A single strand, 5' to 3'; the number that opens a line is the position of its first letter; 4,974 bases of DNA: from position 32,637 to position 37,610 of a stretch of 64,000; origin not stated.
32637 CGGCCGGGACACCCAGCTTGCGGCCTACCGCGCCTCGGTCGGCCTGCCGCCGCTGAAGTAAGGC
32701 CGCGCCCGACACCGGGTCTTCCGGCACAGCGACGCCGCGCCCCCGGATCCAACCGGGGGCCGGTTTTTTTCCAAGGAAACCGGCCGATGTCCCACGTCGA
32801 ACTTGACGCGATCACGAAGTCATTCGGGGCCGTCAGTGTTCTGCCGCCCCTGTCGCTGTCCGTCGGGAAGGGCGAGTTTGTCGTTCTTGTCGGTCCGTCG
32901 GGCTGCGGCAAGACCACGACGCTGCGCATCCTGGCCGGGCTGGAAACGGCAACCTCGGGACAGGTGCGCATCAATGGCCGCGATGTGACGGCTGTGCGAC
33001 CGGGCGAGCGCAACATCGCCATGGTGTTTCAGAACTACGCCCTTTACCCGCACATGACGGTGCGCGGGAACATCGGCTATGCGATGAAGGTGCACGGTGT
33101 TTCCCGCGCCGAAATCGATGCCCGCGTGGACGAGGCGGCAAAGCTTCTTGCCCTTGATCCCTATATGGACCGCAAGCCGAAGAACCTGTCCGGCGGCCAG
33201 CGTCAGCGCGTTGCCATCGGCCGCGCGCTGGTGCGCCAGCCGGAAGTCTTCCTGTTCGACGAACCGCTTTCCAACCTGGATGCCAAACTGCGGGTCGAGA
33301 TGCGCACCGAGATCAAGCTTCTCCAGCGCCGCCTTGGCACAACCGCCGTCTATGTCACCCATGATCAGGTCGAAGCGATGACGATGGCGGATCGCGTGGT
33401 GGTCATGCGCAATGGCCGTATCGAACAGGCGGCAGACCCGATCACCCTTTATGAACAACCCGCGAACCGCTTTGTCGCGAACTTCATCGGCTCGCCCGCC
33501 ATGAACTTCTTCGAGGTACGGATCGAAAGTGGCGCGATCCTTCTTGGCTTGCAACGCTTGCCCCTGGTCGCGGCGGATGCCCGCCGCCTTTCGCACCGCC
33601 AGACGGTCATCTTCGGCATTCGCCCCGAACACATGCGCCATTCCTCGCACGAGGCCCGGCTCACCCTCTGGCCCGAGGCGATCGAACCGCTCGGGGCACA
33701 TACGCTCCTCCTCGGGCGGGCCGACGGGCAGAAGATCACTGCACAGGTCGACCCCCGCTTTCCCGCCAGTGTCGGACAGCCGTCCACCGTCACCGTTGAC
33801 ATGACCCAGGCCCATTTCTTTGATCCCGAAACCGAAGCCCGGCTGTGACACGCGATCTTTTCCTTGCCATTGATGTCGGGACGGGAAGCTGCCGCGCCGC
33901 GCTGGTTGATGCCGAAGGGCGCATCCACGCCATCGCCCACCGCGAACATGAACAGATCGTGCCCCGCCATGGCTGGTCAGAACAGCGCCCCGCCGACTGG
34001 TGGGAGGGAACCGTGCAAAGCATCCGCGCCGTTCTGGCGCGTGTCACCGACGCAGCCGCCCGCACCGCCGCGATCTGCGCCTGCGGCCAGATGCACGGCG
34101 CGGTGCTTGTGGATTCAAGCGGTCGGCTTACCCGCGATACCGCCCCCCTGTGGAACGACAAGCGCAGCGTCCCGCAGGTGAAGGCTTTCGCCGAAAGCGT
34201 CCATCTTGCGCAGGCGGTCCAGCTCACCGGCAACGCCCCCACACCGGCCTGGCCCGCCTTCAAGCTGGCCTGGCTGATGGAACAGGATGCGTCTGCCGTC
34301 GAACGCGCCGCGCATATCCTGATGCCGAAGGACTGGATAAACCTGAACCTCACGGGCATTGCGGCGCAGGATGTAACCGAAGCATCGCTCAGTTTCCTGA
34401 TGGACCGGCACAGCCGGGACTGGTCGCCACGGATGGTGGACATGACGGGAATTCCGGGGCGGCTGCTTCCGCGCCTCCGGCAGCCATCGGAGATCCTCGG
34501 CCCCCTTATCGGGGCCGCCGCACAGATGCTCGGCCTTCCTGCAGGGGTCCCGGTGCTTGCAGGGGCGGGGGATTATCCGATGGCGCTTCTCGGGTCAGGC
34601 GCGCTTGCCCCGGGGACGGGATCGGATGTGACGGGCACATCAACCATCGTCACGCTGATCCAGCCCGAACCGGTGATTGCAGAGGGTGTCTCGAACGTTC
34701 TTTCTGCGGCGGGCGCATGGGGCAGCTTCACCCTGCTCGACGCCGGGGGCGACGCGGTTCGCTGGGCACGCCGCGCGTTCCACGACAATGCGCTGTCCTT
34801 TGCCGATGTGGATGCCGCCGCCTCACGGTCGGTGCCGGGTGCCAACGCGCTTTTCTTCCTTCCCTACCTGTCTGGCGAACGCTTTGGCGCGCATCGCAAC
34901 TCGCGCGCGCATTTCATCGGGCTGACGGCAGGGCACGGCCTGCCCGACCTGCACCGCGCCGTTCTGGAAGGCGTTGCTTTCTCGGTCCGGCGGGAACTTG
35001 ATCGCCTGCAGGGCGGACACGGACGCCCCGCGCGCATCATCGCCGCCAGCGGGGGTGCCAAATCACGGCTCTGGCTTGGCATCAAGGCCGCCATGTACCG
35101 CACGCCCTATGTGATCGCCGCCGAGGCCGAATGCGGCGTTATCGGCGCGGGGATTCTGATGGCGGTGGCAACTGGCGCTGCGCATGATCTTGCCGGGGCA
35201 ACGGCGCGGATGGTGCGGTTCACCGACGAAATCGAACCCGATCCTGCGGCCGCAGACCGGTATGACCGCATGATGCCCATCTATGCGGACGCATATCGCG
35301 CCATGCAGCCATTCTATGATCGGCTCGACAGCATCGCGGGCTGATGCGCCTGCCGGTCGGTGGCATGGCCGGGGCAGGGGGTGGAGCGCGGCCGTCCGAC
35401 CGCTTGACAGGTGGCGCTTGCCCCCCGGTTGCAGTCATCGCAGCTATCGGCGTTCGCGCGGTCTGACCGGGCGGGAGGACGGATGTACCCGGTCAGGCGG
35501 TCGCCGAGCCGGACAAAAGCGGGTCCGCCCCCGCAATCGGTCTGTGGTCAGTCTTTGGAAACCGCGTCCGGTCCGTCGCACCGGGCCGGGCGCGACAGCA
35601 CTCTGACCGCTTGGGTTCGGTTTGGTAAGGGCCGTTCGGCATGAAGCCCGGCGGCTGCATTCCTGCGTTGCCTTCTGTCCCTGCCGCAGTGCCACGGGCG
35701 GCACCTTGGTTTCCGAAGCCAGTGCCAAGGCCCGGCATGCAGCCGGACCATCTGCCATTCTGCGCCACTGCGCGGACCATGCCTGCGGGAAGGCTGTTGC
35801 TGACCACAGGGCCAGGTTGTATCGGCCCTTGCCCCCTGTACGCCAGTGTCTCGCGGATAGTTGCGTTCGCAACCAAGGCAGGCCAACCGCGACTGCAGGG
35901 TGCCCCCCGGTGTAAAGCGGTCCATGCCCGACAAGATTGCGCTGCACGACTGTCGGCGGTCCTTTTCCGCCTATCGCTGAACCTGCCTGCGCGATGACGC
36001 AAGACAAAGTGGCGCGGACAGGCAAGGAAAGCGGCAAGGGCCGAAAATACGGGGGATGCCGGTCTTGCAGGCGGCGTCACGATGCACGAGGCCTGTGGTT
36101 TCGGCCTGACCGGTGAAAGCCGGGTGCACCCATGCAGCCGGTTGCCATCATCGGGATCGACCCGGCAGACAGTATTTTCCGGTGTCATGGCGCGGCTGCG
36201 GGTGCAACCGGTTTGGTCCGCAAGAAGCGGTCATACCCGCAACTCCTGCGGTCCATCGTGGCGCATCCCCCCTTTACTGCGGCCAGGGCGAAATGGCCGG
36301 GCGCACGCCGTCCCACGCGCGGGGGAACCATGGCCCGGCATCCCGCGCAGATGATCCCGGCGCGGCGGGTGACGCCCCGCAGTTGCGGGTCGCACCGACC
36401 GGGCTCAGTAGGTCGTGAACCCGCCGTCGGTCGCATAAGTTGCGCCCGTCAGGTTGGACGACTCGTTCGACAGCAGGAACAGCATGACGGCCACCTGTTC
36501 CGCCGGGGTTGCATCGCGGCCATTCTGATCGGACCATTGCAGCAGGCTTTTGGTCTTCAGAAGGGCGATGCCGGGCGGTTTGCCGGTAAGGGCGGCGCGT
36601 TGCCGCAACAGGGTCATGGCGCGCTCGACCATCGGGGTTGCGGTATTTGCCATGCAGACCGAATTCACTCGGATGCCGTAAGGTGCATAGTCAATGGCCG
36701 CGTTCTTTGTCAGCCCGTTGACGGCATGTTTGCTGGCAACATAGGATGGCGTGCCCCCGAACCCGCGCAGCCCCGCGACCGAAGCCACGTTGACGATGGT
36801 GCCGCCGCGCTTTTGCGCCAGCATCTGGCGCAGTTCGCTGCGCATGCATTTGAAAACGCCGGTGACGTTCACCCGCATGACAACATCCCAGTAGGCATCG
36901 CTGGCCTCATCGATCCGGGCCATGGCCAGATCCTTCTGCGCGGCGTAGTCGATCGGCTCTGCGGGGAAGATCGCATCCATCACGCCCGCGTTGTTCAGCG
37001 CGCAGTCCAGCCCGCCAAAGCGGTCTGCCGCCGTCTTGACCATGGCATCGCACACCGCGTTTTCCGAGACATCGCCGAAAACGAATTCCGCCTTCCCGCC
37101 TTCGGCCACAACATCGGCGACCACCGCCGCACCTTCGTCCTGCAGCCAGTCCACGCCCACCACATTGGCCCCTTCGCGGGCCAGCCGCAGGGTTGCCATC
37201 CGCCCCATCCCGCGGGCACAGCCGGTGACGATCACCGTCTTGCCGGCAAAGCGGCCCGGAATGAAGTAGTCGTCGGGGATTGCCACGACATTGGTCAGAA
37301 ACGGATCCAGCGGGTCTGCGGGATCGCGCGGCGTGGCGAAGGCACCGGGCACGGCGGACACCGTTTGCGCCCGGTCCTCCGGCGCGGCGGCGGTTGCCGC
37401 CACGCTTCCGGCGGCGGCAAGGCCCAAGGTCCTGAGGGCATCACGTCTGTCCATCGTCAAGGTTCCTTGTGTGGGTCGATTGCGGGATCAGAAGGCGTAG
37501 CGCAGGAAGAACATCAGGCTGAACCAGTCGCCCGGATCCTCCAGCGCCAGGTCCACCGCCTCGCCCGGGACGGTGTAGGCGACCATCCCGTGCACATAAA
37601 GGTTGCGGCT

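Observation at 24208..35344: Uncharacterised divergon: cupin-PGI / Eda / SDH-like / 2-hydroxyacid-DH / MBL-hydrolase / RpiR operon facing a CUT1 ABC transporter and an FGGY kinase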

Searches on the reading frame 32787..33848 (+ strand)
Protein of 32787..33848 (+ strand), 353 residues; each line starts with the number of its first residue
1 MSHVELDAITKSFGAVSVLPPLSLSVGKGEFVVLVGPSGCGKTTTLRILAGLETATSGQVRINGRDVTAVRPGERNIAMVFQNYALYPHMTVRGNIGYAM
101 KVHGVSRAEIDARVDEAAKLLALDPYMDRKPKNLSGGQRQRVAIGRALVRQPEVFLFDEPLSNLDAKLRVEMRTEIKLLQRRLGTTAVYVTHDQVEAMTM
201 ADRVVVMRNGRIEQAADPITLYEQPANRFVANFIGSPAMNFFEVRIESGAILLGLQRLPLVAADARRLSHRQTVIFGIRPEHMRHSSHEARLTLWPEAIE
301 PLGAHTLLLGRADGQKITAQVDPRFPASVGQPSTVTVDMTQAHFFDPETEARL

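Call 96: search_protein_families(library=pfam, proteins=[window:32787-33848:+], max_evalue=0.001)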
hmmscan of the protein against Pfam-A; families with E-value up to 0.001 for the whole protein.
window:32787-33848:+ (353 aa): 9 families
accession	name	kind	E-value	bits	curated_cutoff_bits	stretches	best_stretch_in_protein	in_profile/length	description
PF00005.33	ABC_tran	-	2.5e-36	125.7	25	1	21-161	3-136/137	ABC transporter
PF17912.7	OB_MalK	-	1.2e-12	48.9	27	1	235-283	1-53/53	MalK OB fold domain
PF13304.12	AAA_21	-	4.9e-07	30.6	27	0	31-59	1-26/304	AAA domain, putative AbiEii toxin, Type IV TA system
PF08402.16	TOBE_2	-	4.5e-06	27.1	21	1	277-345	2-76/76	TOBE domain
PF00004.35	AAA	-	0.00012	22.9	21.2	1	32-83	1-52/131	ATPase family associated with various cellular activities (AAA)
PF17850.7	CysA_C_terminal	-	0.00014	22.8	29.7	1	240-283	1-41/43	CysA C-terminal regulatory domain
PF03459.23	TOBE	-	0.00025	21.7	22.3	1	297-343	12-63/64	TOBE domain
PF02463.25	SMC_N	-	0.00039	20.4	40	0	30-210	25-217/220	RecF/RecN/SMC N terminal domain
PF03215.21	Rad17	-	0.00052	20.4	23.8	1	28-52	44-68/186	Rad17 P-loop domain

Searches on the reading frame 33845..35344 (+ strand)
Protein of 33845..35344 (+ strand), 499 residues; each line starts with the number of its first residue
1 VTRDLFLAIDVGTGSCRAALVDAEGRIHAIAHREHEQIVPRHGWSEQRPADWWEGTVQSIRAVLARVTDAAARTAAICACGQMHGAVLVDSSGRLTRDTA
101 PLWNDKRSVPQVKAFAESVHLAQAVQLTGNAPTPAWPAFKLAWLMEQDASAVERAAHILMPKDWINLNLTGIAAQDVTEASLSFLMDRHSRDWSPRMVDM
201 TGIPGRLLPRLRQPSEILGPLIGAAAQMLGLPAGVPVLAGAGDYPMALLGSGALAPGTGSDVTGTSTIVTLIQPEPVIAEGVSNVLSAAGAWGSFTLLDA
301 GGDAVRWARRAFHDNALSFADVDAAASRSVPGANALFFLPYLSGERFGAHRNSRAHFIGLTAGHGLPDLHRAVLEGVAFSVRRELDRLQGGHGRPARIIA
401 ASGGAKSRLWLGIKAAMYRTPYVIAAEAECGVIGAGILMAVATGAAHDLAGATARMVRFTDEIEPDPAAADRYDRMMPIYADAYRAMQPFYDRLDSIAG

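Call 4: search_protein_families(library=pfam, proteins=[window:33845-35344:+])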
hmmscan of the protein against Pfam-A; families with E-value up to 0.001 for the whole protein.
window:33845-35344:+ (499 aa): 2 families
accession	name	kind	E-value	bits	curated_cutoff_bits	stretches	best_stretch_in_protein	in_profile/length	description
PF00370.27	FGGY_N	-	3.8e-55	187.6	28.8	1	6-250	2-245/245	FGGY family of carbohydrate kinases, N-terminal domain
PF02782.22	FGGY_C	-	7.2e-25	88.4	27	1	262-442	4-197/198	FGGY family of carbohydrate kinases, C-terminal domain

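Call 5: search_protein_families(library=ncbifam, proteins=[window:33845-35344:+])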
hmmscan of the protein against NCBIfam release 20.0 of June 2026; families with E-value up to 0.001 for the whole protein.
window:33845-35344:+ (499 aa): 12 families
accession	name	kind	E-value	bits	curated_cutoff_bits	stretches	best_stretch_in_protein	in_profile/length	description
TIGR01312.1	XylB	equivalog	1.7e-94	317.1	380.25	1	8-484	2-480/481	xylulokinase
NF011601.0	PRK15027.1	equivalog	1.8e-56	191.5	912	1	6-485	2-477/484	xylulokinase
TIGR01314.1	gntK_FGGY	equivalog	6.1e-50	170.2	648.55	1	7-493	3-499/505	gluconokinase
TIGR01311.1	glycerol_kin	equivalog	1.1e-46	159.2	590.35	1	5-473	2-480/496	glycerol kinase GlpK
NF008187.0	PRK10939.1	equivalog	6.9e-43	147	528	1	4-487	4-503/521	autoinducer-2 kinase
NF000756.0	PRK00047.1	subfamily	6.1e-42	143.5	498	1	4-451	5-460/502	glycerol kinase GlpK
TIGR02628.1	fuculo_kin_coli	equivalog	3.2e-35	122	470.9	1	6-465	3-464/465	L-fuculokinase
NF003154.0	PRK04123.1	equivalog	2.6e-33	115.6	428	1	6-484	6-534/554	ribulokinase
TIGR01315.1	5C_CHO_kinase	subfamily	4.2e-22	78.6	408.7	2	6-282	2-304/541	FGGY family pentulose kinase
TIGR01234.1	L-ribulokinase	equivalog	4.3e-19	68.7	583.25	1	8-482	5-525/536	ribulokinase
NF007925.0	PRK10640.1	equivalog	6e-13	48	639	1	5-228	5-227/489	rhamnulokinase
TIGR02627.1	rhamnulo_kin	equivalog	9.4e-12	44.2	527.95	1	7-222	1-215/454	rhamnulokinase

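Call 27: search_solved_structures(query=window:33845-35344:+, max_evalue=1e-20)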
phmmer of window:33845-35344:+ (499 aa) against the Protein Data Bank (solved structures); distinct sequences matched with E-value up to 1e-20: 27.
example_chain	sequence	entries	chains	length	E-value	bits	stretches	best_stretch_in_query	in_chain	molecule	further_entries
5vm1_A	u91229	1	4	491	2.6e-51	178.2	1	5-487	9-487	Xylulokinase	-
2itm_A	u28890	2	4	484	2.4e-50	175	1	6-417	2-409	Xylulose kinase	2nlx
3ifr_A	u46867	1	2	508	1.7e-47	165.6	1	7-493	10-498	Carbohydrate kinase, FGGY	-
2dpn_A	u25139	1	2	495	5.1e-45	157.4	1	6-461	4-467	Glycerol kinase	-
3gbt_A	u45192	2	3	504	4.5e-44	154.3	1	6-497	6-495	Gluconate kinase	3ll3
5ya0_A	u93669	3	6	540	8e-37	130.4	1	6-476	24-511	Autoinducer-2 kinase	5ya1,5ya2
6ude_A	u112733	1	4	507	1.3e-32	116.5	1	2-451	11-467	Glycerol kinase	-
6k78_B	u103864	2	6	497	2.3e-32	115.7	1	6-439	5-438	Glycerol kinase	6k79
6k78_A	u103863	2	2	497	3.1e-32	115.3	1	6-439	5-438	Glycerol kinase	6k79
2zf5_O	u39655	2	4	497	4.9e-32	114.6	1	6-439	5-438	Glycerol kinase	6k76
3wxi_A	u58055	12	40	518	2.9e-31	112.1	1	8-472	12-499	Glycerol kinase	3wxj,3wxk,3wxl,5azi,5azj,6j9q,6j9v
5gn5_A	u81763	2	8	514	3e-31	112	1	8-472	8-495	Glycerol kinase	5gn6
3d7e_O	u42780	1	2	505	1.3e-30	110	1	4-489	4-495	Glycerol kinase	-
3h45_X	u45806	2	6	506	1.6e-30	109.6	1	4-489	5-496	Glycerol kinase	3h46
3h3n_X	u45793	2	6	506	1.8e-30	109.5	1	4-489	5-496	Glycerol kinase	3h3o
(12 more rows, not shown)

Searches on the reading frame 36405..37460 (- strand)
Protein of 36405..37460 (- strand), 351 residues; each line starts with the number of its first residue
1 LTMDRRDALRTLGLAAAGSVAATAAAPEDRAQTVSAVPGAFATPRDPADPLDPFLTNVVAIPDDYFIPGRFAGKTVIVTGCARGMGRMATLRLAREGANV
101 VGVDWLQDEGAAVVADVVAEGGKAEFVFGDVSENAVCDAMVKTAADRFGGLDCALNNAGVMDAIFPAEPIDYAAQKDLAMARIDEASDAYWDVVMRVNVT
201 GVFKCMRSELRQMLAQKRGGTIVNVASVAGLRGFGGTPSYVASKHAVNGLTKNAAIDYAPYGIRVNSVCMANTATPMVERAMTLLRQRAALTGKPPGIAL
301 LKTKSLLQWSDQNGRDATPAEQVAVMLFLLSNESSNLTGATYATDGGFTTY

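Call 34: search_protein_families(library=pfam, proteins=[window:36405-37460:-], max_evalue=0.00001)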
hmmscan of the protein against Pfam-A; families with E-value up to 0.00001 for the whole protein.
window:36405-37460:- (351 aa): 3 families
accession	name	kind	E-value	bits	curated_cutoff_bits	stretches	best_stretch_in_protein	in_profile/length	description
PF00106.31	adh_short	-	8.2e-51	172.7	26.6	1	74-280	1-189/195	short chain dehydrogenase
PF13561.12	adh_short_C2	-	1.5e-44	152.8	27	1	80-349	1-236/236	Enoyl-(Acyl carrier protein) reductase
PF08659.16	KR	-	2.7e-07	31.1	22.6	0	75-162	2-93/180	KR domain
